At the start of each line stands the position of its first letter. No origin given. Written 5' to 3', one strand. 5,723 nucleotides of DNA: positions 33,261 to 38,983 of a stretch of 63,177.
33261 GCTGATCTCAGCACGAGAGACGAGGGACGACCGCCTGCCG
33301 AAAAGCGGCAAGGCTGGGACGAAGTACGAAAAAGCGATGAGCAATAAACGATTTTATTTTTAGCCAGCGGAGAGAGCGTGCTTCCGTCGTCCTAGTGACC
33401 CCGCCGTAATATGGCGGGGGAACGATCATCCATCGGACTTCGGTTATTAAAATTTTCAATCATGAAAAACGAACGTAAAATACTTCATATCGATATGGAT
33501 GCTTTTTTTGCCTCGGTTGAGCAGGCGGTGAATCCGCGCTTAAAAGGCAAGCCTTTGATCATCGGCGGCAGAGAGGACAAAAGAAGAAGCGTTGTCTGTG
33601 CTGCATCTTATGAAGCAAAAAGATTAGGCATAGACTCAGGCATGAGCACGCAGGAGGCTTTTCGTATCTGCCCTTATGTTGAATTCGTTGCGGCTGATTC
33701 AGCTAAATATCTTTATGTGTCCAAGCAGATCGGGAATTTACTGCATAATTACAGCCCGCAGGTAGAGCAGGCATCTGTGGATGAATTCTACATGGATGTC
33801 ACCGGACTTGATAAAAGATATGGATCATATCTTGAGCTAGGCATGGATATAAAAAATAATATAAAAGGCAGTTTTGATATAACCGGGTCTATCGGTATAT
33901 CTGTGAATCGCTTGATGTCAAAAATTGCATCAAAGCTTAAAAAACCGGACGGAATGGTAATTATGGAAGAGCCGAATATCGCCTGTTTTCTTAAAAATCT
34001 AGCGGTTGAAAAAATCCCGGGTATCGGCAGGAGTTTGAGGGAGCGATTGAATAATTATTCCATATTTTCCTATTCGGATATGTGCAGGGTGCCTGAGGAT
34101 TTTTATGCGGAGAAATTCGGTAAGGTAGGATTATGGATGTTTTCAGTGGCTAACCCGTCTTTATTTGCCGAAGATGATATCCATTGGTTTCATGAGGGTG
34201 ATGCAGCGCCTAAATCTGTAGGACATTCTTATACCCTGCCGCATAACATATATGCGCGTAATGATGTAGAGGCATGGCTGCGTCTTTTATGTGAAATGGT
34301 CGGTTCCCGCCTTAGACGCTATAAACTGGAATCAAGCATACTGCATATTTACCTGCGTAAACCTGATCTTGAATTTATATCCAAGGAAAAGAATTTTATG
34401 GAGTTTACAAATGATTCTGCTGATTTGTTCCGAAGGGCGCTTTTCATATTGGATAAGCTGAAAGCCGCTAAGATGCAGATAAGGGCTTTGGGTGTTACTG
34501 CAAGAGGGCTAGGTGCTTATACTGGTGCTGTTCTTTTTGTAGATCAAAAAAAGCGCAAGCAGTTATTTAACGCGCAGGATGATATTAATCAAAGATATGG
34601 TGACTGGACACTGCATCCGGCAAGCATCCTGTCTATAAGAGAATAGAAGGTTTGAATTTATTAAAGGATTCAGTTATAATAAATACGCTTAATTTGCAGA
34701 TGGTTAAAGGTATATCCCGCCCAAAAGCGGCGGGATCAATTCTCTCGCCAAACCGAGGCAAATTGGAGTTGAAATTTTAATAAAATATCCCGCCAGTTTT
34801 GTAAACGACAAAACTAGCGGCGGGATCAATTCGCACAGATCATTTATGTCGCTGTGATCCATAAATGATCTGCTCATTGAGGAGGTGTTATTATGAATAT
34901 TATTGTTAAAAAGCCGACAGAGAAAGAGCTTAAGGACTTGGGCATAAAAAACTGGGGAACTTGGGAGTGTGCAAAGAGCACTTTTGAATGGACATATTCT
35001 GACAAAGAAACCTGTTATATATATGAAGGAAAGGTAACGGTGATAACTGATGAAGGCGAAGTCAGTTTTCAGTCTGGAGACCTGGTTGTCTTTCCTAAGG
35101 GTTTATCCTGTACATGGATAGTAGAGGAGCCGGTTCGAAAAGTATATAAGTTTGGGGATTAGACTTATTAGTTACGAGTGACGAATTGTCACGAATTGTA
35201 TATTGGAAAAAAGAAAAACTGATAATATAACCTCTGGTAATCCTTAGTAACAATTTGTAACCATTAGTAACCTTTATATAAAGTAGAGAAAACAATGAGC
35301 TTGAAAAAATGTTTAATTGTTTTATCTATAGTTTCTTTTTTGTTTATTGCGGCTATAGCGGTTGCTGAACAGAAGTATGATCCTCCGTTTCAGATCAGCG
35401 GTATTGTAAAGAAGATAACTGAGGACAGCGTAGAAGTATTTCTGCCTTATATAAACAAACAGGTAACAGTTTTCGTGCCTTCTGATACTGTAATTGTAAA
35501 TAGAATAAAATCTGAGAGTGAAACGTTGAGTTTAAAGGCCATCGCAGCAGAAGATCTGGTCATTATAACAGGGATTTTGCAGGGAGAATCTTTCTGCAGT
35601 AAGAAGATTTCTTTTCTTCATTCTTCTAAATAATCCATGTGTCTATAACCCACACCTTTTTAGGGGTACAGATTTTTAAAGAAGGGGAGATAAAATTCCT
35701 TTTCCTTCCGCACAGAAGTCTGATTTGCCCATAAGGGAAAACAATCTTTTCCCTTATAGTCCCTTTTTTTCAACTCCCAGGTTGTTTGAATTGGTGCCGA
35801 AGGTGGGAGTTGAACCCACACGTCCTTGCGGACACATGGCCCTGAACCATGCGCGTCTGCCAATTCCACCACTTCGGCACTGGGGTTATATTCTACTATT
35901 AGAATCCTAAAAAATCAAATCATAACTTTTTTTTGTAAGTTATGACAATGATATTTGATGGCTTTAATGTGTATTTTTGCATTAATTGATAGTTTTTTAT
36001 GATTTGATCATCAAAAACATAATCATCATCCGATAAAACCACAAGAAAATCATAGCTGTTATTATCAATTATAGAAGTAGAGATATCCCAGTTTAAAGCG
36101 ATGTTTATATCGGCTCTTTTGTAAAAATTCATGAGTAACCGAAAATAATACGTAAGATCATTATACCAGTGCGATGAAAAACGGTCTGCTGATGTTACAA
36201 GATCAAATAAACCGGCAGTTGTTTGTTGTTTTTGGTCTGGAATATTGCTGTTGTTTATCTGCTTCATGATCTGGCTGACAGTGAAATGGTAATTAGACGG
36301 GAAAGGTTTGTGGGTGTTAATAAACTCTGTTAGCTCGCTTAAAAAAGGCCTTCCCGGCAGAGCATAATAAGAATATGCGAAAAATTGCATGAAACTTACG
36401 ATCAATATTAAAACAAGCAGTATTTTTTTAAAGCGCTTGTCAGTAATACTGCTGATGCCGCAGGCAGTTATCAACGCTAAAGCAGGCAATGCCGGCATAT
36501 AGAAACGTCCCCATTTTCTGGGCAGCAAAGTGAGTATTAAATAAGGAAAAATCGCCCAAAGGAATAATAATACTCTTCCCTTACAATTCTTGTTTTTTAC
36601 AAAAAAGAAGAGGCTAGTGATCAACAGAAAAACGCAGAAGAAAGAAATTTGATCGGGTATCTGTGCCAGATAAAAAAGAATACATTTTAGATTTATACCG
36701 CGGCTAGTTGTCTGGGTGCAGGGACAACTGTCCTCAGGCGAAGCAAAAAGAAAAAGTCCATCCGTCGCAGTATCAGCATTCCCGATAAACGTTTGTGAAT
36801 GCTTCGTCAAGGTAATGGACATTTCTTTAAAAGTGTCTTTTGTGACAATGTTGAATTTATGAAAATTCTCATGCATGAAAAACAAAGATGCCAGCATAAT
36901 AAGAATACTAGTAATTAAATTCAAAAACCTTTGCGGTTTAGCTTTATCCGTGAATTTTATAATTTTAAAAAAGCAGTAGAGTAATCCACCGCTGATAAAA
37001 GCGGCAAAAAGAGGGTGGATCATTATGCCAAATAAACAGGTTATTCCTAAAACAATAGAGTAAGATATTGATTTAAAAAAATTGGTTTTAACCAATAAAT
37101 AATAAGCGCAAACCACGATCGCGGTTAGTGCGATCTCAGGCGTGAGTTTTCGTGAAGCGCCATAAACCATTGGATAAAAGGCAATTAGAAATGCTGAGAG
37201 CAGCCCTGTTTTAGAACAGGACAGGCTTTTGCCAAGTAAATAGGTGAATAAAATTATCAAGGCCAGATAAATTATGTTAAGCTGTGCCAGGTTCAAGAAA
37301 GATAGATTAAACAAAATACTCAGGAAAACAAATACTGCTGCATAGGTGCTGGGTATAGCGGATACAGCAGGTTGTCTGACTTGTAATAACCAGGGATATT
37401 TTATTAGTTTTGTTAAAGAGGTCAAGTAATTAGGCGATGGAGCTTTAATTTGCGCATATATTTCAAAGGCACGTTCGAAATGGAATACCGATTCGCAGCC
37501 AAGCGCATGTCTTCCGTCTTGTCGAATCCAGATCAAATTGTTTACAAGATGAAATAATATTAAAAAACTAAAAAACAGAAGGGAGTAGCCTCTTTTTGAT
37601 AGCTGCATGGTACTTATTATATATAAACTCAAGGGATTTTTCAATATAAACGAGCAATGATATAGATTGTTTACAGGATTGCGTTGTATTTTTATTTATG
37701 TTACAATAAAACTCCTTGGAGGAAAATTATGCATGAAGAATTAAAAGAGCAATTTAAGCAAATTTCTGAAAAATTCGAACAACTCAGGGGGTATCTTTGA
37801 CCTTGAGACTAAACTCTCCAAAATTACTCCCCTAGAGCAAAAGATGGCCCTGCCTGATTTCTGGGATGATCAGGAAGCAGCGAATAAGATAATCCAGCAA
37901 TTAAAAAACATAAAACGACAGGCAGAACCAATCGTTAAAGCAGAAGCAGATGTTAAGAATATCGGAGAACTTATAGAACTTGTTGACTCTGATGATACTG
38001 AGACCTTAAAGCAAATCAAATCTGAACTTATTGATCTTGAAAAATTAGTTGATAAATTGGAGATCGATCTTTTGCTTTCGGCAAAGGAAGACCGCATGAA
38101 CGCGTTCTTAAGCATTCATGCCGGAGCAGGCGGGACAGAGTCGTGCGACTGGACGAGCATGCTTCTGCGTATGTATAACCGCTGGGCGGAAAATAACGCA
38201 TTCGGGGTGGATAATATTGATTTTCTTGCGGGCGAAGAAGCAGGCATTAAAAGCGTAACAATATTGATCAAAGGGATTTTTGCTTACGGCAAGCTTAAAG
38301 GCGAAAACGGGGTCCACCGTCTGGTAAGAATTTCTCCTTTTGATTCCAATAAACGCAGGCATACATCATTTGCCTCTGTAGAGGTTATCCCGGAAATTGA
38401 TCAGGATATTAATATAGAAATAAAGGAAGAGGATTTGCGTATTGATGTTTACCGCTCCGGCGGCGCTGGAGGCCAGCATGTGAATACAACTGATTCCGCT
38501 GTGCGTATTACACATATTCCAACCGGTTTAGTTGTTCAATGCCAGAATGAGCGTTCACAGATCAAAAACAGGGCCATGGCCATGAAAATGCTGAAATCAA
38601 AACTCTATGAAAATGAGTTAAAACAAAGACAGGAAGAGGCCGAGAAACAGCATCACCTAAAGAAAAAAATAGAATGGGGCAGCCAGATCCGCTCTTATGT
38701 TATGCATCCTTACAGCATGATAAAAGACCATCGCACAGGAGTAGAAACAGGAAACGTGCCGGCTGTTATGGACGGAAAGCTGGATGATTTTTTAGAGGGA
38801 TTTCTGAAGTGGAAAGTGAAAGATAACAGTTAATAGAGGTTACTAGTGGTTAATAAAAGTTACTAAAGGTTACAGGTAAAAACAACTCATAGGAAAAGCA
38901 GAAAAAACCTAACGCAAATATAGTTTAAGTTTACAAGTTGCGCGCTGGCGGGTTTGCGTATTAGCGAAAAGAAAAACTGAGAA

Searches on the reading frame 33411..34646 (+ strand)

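Call 14: search_protein_families(library=pfam, proteins=[window:33411-34646:+], max_evalue=0.001)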
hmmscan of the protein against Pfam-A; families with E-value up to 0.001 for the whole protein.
window:33411-34646:+ (411 aa): 3 families
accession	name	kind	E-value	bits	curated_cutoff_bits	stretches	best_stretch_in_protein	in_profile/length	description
PF00817.25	IMS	-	2.5e-46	157.7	23.2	1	27-175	1-148/148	impB/mucB/samB family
PF11799.13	IMS_C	-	5e-18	65.9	20.7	1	267-367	1-99/109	impB/mucB/samB family C-terminal domain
PF11798.14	IMS_HHH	-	1.3e-06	28.7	24.4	1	189-216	3-30/32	IMS family HHH motif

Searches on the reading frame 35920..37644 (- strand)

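Call 14: search_protein_families(library=pfam, proteins=[window:35920-37644:-], max_evalue=0.001)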
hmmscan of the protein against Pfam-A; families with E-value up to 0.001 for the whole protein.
window:35920-37644:- (574 aa): 1 family
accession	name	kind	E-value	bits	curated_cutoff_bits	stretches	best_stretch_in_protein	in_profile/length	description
PF13231.12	PMT_2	-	3e-05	24.7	26.1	1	110-250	15-153/160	Dolichyl-phosphate-mannose-protein mannosyltransferase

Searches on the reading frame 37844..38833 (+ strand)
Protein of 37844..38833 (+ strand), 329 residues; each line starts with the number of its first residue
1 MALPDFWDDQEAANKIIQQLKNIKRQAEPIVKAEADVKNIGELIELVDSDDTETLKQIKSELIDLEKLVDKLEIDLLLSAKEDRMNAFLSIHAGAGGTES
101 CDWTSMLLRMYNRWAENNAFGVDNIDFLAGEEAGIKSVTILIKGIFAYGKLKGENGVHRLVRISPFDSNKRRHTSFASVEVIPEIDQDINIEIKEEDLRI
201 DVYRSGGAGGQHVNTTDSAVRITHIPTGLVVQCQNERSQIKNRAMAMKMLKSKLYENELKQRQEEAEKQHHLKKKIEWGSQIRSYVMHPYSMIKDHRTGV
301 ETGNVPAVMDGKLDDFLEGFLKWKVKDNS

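Call 14: search_protein_families(library=pfam, proteins=[window:37844-38833:+], max_evalue=0.001)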
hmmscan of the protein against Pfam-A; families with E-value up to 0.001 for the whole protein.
window:37844-38833:+ (329 aa): 2 families
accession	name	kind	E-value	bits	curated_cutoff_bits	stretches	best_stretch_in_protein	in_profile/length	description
PF03462.23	PCRF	-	4.7e-54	183.6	24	1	2-179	13-194/194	PCRF domain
PF00472.26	RF-1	-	8.3e-46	155.1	35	1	188-297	2-116/116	RF-1 domain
